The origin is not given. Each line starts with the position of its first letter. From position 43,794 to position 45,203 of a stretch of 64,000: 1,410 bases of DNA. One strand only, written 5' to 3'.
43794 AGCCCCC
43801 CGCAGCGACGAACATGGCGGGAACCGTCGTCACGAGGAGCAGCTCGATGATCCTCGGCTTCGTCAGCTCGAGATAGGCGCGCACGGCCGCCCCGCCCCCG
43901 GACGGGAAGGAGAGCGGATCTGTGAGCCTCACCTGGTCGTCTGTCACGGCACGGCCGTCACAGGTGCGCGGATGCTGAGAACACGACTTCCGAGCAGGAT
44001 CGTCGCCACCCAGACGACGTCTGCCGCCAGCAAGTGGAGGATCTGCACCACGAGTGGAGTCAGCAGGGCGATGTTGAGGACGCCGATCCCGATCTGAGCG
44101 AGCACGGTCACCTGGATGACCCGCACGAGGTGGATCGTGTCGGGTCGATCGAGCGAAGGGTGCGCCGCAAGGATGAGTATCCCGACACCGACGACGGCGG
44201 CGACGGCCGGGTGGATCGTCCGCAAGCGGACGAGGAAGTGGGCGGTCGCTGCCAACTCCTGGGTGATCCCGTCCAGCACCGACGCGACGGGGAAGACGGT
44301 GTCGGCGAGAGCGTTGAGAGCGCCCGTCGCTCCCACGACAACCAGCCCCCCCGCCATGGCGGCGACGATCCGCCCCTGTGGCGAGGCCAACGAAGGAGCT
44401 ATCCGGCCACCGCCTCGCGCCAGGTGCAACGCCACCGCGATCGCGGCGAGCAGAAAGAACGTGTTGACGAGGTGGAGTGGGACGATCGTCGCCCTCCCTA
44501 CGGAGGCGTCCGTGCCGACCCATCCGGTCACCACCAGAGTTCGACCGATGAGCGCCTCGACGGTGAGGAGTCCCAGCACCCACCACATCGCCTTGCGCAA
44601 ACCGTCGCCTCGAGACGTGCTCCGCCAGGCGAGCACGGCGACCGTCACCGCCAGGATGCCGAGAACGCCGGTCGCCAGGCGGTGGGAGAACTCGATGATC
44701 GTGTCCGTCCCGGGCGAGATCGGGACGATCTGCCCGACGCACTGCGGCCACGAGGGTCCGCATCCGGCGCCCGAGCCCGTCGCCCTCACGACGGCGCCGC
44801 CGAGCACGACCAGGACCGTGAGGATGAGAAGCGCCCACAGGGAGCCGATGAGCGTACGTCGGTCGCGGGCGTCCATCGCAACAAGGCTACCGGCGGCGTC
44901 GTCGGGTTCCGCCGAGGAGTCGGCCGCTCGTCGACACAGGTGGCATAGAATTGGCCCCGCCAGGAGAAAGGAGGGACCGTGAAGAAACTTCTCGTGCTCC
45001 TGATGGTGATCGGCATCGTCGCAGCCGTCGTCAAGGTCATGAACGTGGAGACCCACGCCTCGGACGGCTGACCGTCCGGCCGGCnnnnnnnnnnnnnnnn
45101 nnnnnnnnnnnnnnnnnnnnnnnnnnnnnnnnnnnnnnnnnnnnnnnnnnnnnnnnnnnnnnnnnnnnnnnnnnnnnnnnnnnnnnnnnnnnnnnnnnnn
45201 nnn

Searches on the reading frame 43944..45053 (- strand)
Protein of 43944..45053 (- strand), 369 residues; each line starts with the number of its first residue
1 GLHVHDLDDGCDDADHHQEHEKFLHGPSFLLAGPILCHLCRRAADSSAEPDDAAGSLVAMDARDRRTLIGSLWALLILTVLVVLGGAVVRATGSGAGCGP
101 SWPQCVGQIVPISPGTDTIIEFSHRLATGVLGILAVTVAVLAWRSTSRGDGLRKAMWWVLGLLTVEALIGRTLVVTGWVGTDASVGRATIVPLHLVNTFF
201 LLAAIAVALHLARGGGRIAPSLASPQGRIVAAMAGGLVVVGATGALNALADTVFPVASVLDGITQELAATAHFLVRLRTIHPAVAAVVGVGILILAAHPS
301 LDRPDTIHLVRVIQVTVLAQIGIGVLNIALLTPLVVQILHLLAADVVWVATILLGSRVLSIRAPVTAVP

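Call 54: search_protein_families(library=pfam, proteins=[window:43944-45053:-], max_evalue=0.00001)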
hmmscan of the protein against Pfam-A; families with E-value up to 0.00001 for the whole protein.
window:43944-45053:- (369 aa): 1 family
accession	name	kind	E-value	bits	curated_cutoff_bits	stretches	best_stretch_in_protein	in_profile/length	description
PF02628.20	COX15-CtaA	-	1.9e-28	99.9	29.9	1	72-351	4-321/322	Cytochrome oxidase assembly protein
